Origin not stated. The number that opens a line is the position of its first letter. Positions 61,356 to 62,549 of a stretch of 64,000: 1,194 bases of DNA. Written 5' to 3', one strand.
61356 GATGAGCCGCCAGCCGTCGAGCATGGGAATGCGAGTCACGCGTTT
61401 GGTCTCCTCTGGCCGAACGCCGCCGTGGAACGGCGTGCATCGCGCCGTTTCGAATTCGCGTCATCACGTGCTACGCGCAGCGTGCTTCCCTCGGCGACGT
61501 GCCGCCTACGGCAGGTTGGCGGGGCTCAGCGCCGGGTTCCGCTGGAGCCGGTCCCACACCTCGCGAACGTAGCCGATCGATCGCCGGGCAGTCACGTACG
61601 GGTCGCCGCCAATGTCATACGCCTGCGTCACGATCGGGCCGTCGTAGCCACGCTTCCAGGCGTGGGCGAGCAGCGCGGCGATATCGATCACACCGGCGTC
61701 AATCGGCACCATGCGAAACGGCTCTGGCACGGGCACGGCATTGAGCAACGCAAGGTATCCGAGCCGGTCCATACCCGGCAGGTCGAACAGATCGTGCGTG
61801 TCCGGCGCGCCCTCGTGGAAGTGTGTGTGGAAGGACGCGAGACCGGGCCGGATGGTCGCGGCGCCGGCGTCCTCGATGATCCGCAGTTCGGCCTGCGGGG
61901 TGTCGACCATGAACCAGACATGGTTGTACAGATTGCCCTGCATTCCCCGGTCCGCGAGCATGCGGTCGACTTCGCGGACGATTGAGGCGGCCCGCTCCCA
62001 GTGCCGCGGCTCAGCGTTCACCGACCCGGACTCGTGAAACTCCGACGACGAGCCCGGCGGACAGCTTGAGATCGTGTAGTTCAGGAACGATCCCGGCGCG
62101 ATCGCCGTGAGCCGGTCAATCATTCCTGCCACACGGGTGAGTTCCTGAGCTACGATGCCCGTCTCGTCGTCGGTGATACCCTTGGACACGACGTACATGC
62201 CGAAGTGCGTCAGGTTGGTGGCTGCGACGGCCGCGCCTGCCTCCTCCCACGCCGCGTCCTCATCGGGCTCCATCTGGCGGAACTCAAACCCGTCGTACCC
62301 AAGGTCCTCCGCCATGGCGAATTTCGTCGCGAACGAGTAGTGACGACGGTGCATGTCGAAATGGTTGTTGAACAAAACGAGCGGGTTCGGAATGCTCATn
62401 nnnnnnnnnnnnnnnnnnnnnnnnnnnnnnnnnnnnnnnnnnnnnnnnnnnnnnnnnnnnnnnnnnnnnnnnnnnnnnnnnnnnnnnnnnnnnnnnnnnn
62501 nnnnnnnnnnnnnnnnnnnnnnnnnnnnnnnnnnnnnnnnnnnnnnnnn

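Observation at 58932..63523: Gfo/Idh/MocA oxidoreductase translationally coupled to a xylose-isomerase-like TIM-barrel protein beside a GH2 gene: candidate oxidative (3-keto) glycoside cleavage module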

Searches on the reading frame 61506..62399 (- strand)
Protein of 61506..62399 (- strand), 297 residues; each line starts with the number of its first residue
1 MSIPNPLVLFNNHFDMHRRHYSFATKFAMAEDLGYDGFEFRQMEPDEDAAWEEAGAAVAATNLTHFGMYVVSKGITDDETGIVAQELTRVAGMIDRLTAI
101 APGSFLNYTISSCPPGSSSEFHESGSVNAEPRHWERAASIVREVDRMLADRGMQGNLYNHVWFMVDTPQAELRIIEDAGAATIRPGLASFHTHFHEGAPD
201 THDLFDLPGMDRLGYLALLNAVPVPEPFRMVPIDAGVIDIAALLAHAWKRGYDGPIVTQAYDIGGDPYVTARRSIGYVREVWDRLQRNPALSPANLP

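Call 5: search_protein_families(library=pfam, proteins=[window:61506-62399:-], max_evalue=0.01)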
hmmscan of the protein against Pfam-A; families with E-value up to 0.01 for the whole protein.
window:61506-62399:- (297 aa): 1 family
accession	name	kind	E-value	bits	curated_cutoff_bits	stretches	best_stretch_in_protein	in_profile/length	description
PF01261.30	AP_endonuc_2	-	9.5e-16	58.7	31.1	1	27-259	1-228/249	Xylose isomerase-like TIM barrel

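Call 7: search_solved_structures(query=window:61506-62399:-, max_evalue=1, show_alignments=2)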
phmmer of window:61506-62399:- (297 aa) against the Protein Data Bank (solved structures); distinct sequences matched with E-value up to 1: 0.

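Call 10: find_homologous_proteins(query=window:61506-62399:-, max_evalue=0.001)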
Query window:61506-62399:- (297 aa): 62 proteins with E <= 0.001 among 8000 candidates.
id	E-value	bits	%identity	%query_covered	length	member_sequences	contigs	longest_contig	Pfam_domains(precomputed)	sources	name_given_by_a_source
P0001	1.8e-193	659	96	99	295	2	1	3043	PF01261.31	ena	-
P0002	2.9e-174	596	85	99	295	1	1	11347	PF01261.31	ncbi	-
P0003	4.0e-167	573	81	99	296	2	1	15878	PF01261.31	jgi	jgi:sugar phosphate isomerase/epimerase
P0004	3.1e-126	439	64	99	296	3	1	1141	PF01261.31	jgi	jgi:sugar phosphate isomerase/epimerase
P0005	4.9e-123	428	62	98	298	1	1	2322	PF01261.31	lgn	-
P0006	4.7e-122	425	61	99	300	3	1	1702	PF01261.31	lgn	-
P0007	1.1e-120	420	63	99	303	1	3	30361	PF01261.31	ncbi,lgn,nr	ncbi:MAG: TIM barrel protein [Planctomycetes bacterium]|nr:TIM barrel protein [Planctomycetota bacte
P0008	3.1e-119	416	62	99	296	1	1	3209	PF01261.31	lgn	-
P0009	3.8e-118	412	62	99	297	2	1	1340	PF01261.31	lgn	-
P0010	1.9e-115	403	60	99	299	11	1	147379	PF01261.31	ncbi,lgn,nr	ncbi:MAG: sugar phosphate isomerase/epimerase [Opitutaceae bacterium]|nr:sugar phosphate isomerase/e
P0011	3.8e-114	399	58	99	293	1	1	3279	PF01261.31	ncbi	-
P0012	2.5e-113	396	59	99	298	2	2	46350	PF01261.31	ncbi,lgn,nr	ncbi:MAG: sugar phosphate isomerase/epimerase [Cephaloticoccus sp.]|nr:sugar phosphate isomerase/epi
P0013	6.7e-113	395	60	99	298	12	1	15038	PF01261.31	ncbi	-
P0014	7.9e-113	395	60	99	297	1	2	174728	PF01261.31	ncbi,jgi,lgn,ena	jgi:sugar phosphate isomerase/epimerase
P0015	1.1e-111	391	59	99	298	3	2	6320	PF01261.31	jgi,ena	-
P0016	4.0e-111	389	59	99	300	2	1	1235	PF01261.31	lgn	-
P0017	4.0e-111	389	59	99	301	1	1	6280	PF01261.31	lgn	-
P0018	4.2e-111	389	58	99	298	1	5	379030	PF01261.31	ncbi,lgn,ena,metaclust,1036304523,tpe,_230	metaclust:\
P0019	4.7e-111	389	58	99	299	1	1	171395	PF01261.31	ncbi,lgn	-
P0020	9.7e-111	388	59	99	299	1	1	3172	PF01261.31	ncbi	-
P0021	1.2e-110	388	58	99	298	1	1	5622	PF01261.31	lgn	-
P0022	5.2e-110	385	58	99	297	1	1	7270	PF01261.31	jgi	jgi:sugar phosphate isomerase/epimerase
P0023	6.8e-110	385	59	99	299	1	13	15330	PF01261.31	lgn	-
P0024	8.4e-110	385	58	99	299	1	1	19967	PF01261.31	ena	-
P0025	1.2e-109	384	58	99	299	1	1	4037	PF01261.31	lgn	-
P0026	1.3e-109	384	57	100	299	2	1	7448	PF01261.31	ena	-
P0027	1.7e-109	384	59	99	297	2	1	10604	PF01261.31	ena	-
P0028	2.0e-109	384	59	100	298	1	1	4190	PF01261.31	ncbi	ncbi:MAG: sugar phosphate isomerase/epimerase family protein [Opitutaceae bacterium]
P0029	4.6e-109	382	58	99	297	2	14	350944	PF01261.31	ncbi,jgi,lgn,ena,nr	ncbi:MAG TPA: TIM barrel protein [Opitutaceae bacterium]|nr:TIM barrel protein [Opitutaceae bacteriu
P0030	4.8e-109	382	57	99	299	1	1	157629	PF01261.31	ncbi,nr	ncbi:MAG: sugar phosphate isomerase/epimerase [Opitutaceae bacterium]|nr:sugar phosphate isomerase/e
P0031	7.3e-109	382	59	99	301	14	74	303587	PF01261.31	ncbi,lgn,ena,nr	ncbi:MAG: TIM barrel protein [Opitutales bacterium]|nr:TIM barrel protein [Opitutales bacterium]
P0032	8.0e-109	382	58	99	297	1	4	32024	PF01261.31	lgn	-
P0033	9.7e-109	381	57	99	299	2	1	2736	PF01261.31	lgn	-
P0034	2.1e-108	380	57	99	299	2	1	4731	PF01261.31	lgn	-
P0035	2.3e-108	380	59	98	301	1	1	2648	PF01261.31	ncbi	-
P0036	8.0e-108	378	57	99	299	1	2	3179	PF01261.31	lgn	-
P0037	1.5e-107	377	57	99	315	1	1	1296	PF01261.31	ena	-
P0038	1.5e-107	377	56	99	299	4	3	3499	PF01261.31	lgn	-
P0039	2.0e-107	377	56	99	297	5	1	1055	PF01261.31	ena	-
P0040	2.7e-107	377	56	99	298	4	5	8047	PF01261.31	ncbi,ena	-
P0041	3.2e-107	376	56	99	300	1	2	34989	PF01261.31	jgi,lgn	-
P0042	4.0e-107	376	57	99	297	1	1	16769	PF01261.31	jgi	jgi:sugar phosphate isomerase/epimerase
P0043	1.2e-106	374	56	99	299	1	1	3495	PF01261.31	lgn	-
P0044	1.8e-106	374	57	99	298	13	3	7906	PF01261.31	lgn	-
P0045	4.1e-106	373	56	99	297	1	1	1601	PF01261.31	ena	-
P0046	9.0e-106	372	57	99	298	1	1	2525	PF01261.31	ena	-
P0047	2.6e-105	370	57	99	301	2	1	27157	PF01261.31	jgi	jgi:sugar phosphate isomerase/epimerase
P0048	2.8e-105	370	55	98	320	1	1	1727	PF01261.31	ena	-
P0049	7.5e-105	369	55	99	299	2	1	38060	PF01261.31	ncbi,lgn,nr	ncbi:MAG: sugar phosphate isomerase/epimerase [Verrucomicrobia bacterium]|nr:sugar phosphate isomera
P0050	4.6e-104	366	55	99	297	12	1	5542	PF01261.31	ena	-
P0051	8.2e-104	365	57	99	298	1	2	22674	PF01261.31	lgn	-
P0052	3.9e-103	363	53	100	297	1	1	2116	PF01261.31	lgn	-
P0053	2.9e-102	360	54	99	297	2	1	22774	PF01261.31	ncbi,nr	ncbi:MAG: sugar phosphate isomerase/epimerase [Opitutaceae bacterium]|nr:sugar phosphate isomerase/e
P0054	9.9e-101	355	53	99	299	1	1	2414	PF01261.31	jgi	jgi:sugar phosphate isomerase/epimerase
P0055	1.7e-97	344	53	99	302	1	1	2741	PF01261.31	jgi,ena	-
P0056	1.3e-87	312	51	98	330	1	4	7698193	PF01261.31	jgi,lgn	-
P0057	2.4e-85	304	48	99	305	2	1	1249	PF01261.31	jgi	jgi:sugar phosphate isomerase/epimerase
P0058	8.3e-70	253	68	56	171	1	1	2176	PF01261.31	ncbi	ncbi:MAG TPA: TIM barrel protein, partial [Limnochordia bacterium]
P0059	1.7e-51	193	35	97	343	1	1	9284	PF01261.31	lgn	-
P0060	2.4e-49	186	34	97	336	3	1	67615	PF01261.31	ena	-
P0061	3.1e-46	176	35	98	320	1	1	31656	PF01261.31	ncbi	ncbi:MAG: hypothetical protein RhofKO_37030 [Rhodothermales bacterium]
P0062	7.6e-45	171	33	98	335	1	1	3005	PF01261.31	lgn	-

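Call 14: find_related_loci(query=A1, collection=genome_contigs, flank=10000)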
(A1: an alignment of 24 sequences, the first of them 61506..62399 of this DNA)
Query A1 (297 aa) in genome_contigs; peptide patterns used: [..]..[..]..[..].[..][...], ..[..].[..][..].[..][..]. (x = any residue, [..] = any of these).
223 stretches matched a pattern; 72 encode a relative of the query (tblastn E <= 1e-3); 72 distinct loci.
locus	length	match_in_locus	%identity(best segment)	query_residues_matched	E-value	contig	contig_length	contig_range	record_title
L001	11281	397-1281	85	1-295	1e-175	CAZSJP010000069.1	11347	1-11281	MAG TPA_asm: uncultured bacterium isolate SRP077602_co2_316 genome assembly, contig: NODE_8641_length_11347_cov_7.866277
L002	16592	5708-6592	60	1-293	3e-119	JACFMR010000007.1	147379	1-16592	MAG: Opitutaceae bacterium isolate BROCD003 NODE_127_length_147379_cov_8.347445, whole genome shotgun sequence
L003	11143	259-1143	59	1-293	9e-118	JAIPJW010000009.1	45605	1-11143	MAG: Cephaloticoccus sp. isolate Tobar12.5m-G44 Tobar12-5m-C582, whole genome shotgun sequence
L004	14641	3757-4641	60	1-293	4e-117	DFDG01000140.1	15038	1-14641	MAG TPA_asm: Opitutaceae bacterium UBA3033 UBA3033_contig_8013, whole genome shotgun sequence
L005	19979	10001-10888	63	1-293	2e-116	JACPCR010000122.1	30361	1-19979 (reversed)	MAG: Planctomycetota bacterium isolate NC_groundwater_288_Ag_S-0.65um_63_14 S6_GD2017_2_S65_scaffold_616, whole genome s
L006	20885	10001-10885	58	1-293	3e-115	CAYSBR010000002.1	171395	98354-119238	MAG TPA_asm: uncultured Opitutaceae bacterium isolate SRP344714_co1_327 genome assembly, contig: NODE_197_length_171395_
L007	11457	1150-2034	58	1-293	3e-115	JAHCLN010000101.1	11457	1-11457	MAG: Opitutaceae bacterium isolate TGS_VER1 VER1_101, whole genome shotgun sequence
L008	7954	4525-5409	59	1-293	3e-114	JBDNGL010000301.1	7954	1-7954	MAG: Opitutaceae bacterium isolate concoct.190.WLB k141_1422396, whole genome shotgun sequence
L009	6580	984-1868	59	1-293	5e-114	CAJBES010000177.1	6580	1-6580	MAG: uncultured Opitutaceae bacterium isolate Loc090721-8-6m_bin-0008 genome assembly, contig: bin-0008:177/341, whole g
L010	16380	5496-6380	58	1-293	2e-113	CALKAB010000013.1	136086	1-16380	MAG TPA_asm: uncultured Opitutaceae bacterium isolate SRR1506984_bin.19_CONCOCT_v1.1_MAG genome assembly, contig: ERZ761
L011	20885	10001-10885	57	1-293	4e-113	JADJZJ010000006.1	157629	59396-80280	MAG: Opitutaceae bacterium isolate Lyne_18-Q3-R50-59_MAXAC.062 tig00019519-10-1572710, whole genome shotgun sequence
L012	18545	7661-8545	59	1-293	4e-113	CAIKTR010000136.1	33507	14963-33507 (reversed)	MAG: uncultured Opitutae bacterium isolate LJ-5-9m_bin-0428 genome assembly, contig: bin-0428:136/254, whole genome shot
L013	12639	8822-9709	57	1-294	2e-112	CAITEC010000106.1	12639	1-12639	MAG: uncultured Opitutaceae bacterium isolate AlinenLipids_bin-0516 genome assembly, contig: bin-0516:106/140, whole gen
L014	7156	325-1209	57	1-293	7e-112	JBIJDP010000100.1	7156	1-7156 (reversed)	MAG: Opitutaceae bacterium isolate ME2006-08-22D15_3300044611_group2_bin59 Rohwer_bin2657_scaffold_16793_c1, whole genom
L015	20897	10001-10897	58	1-297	2e-111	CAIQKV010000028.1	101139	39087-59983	MAG: uncultured Opitutae bacterium isolate MJ-2014-D4_bin-006 genome assembly, contig: bin-006:028/121, whole genome sho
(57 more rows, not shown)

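Call 16: find_encoding_contigs(protein=P0003, flank=10000, max_places=3)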
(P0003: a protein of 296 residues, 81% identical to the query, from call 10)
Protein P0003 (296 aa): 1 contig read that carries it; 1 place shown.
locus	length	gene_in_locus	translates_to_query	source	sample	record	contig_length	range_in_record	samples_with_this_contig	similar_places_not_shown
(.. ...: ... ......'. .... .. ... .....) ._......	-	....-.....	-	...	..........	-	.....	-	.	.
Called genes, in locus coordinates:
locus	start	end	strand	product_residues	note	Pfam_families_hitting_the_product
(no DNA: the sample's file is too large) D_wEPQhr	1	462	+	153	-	?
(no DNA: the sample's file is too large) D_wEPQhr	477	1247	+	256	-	PF12697:Abhydrolase_6 (weak), PF00326:Peptidase_S9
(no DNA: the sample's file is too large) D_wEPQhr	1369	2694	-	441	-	PF00890:FAD_binding_2 (faint), PF01266:DAO (weak), PF12831:FAD_oxidored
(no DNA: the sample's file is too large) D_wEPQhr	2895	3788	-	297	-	PF00701:DHDPS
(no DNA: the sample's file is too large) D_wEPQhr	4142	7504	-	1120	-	PF01839:FG-GAP (faint), PF13360:PQQ_2, PF13517:FG-GAP_3 (faint), PF13570:Beta-prop_ACSF4, PF13360:PQQ_2, PF25292:Beta-prop_CGLA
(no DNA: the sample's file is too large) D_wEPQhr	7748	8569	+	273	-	PF01261:AP_endonuc_2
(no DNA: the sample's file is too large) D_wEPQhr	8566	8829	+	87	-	-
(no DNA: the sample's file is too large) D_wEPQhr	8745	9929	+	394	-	PF01408:GFO_IDH_MocA, PF02894:GFO_IDH_MocA_C (weak), PF22725:GFO_IDH_MocA_C3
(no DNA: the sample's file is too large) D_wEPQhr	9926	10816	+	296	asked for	PF01261:AP_endonuc_2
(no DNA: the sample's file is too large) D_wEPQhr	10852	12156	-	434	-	-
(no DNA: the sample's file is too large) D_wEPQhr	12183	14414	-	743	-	PF08306:Glyco_hydro_98M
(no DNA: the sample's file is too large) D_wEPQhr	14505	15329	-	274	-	PF01261:AP_endonuc_2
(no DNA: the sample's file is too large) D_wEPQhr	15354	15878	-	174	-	?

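Call 17: find_encoding_contigs(protein=P0002, flank=10000, max_places=3)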
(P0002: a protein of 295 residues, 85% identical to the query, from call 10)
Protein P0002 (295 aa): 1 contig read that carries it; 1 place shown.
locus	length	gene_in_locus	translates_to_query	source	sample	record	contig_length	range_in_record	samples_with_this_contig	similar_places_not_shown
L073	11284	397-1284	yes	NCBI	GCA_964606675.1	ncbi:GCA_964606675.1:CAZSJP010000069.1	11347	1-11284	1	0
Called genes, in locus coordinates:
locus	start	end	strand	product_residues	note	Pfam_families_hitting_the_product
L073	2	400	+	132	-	?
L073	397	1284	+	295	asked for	PF01261:AP_endonuc_2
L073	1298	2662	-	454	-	PF01983:CofC, PF09837:DUF2064, PF12804:NTP_transf_3 (faint), PF00535:Glycos_transf_2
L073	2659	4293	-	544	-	-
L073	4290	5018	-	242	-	PF09335:VTT_dom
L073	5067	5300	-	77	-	PF12345:DUF3641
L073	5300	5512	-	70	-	PF12345:DUF3641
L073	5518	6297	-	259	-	PF04055:Radical_SAM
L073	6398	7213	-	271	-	PF04784:DUF547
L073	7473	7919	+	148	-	PF14340:DUF4395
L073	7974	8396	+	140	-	PF00085:Thioredoxin (weak), PF13098:Thioredoxin_2 (faint)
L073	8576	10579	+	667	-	PF20581:DUF6785, PF20580:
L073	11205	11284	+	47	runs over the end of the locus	?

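Call 19: find_encoding_contigs(protein=P0031, flank=8000, max_places=3)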
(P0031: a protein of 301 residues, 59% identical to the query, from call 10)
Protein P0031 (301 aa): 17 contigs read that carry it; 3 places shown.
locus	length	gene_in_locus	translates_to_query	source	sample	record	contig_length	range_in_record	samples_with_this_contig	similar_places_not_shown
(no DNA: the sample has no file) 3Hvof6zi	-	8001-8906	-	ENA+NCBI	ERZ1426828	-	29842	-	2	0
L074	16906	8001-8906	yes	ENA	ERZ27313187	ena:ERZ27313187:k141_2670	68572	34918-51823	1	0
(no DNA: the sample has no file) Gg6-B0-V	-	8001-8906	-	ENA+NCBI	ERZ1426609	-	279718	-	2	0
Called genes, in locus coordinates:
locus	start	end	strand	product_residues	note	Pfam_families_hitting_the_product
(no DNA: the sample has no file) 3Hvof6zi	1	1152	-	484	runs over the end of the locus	?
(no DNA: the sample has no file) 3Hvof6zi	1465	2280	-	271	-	PF00072:Response_reg, PF00196:GerE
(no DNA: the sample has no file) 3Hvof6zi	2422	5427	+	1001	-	PF01074:Glyco_hydro_38N, PF09261:Alpha-mann_mid, PF07748:Glyco_hydro_38C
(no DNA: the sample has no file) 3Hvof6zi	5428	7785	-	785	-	-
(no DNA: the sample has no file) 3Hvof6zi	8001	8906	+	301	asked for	PF01261:AP_endonuc_2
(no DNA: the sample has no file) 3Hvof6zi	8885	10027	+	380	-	PF02746:MR_MLE_N, PF13378:MR_MLE_C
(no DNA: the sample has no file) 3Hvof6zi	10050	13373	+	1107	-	PF00496:SBP_bac_5, PF19300:BPD_transp_1_N (weak), PF00528:BPD_transp_1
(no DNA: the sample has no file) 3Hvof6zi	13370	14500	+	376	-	PF12911:OppC_N, PF00528:BPD_transp_1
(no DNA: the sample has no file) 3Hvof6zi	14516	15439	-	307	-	PF05721:PhyH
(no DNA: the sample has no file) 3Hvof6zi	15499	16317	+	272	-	PF02311:AraC_binding, PF12833:HTH_18, PF00165:HTH_AraC (weak)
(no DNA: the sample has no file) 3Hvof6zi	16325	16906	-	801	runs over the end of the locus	PF02065:Melibiase (weak)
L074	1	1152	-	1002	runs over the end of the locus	PF07715:Plug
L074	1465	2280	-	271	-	PF00072:Response_reg, PF00196:GerE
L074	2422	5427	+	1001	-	PF01074:Glyco_hydro_38N, PF09261:Alpha-mann_mid, PF07748:Glyco_hydro_38C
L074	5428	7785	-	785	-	PF07940:Hepar_II_III_C (faint)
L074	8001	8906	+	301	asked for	PF01261:AP_endonuc_2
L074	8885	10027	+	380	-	PF02746:MR_MLE_N, PF13378:MR_MLE_C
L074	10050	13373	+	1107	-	PF00496:SBP_bac_5, PF19300:BPD_transp_1_N (weak), PF00528:BPD_transp_1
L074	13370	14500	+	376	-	PF12911:OppC_N, PF00528:BPD_transp_1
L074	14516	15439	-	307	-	PF05721:PhyH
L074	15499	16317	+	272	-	PF02311:AraC_binding, PF12833:HTH_18, PF00165:HTH_AraC (weak)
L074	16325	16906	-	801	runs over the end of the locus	PF02065:Melibiase (weak)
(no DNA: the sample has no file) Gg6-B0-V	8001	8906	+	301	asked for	PF01261:AP_endonuc_2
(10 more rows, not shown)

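Call 20: find_encoding_contigs(protein=P0007, flank=8000, max_places=2)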
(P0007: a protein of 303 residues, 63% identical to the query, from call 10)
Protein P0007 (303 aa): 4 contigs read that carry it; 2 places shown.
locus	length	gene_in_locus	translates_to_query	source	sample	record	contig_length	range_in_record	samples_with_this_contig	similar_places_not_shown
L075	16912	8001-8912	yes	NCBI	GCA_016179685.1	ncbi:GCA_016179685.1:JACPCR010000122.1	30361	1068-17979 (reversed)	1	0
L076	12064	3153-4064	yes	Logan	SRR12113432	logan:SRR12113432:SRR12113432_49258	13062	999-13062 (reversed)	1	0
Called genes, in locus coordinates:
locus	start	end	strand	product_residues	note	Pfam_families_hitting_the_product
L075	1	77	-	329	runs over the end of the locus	PF01408:GFO_IDH_MocA, PF22725:GFO_IDH_MocA_C3, PF02894:GFO_IDH_MocA_C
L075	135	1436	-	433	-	PF00069:Pkinase, PF01636:APH (faint), PF07714:PK_Tyr_Ser-Thr, PF03109:ABC1 (weak), PF17667:Pkinase_fungal (weak)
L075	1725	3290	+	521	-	PF00989:PAS, PF08448:PAS_4, PF13426:PAS_9, PF00512:HisKA, PF02518:HATPase_c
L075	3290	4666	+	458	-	PF00072:Response_reg, PF00158:Sigma54_activat, PF14532:Sigma54_activ_2, PF07728:AAA_5 (weak), PF25601:AAA_lid_14, PF02954:HTH_8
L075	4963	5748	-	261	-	PF01261:AP_endonuc_2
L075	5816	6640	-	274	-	PF05721:PhyH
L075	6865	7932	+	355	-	PF01408:GFO_IDH_MocA, PF22725:GFO_IDH_MocA_C3, PF02894:GFO_IDH_MocA_C (weak)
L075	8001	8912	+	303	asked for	PF01261:AP_endonuc_2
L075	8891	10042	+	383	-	PF02746:MR_MLE_N, PF13378:MR_MLE_C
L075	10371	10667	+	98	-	PF04341:DUF485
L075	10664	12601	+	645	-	PF00474:SSF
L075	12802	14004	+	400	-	PF14583:Pectate_lyase22 (weak), PF26549:Tricorn_N (faint), PF07676:PD40 (faint)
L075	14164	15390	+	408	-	PF01408:GFO_IDH_MocA, PF02894:GFO_IDH_MocA_C, PF22725:GFO_IDH_MocA_C3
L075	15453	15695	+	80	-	-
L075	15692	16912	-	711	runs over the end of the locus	PF18961:DUF5703_N, PF22124:Glyco_hydro_95_cat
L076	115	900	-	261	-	PF01261:AP_endonuc_2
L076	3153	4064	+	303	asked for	PF01261:AP_endonuc_2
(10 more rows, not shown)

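Call 21: find_encoding_contigs(protein=P0014, flank=8000, max_places=2)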
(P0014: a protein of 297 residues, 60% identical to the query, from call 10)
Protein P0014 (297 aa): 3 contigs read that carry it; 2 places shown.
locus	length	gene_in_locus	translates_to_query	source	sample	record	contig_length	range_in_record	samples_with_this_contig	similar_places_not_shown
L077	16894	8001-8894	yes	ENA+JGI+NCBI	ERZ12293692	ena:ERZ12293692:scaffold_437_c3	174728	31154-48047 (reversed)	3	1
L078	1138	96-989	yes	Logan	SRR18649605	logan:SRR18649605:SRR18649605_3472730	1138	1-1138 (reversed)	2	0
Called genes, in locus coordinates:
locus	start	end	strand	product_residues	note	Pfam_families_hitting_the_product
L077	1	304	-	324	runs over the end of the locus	PF14226:DIOX_N, PF03171:2OG-FeII_Oxy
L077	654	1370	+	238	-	PF00106:adh_short, PF08659:KR (faint), PF13561:adh_short_C2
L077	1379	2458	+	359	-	PF09084:NMT1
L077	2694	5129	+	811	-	PF07715:Plug, PF00593:TonB_dep_Rec_b-barrel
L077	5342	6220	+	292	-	PF12833:HTH_18, PF00165:HTH_AraC (weak)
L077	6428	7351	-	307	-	PF00034:Cytochrom_C (faint), PF13442:Cytochrome_CBB3 (weak)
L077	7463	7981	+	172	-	PF00156:Pribosyltran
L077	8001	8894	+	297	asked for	PF01261:AP_endonuc_2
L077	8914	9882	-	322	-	PF11453:DUF2950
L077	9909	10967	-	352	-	PF11737:DUF3300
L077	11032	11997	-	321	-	PF00231:ATP-synt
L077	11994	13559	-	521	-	PF02874:ATP-synt_ab_N, PF00006:ATP-synt_ab, PF00306:ATP-synt_ab_C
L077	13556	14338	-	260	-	PF00430:ATP-synt_B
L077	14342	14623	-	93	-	PF00137:ATP-synt_C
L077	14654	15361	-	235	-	PF00119:ATP-synt_A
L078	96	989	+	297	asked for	PF01261:AP_endonuc_2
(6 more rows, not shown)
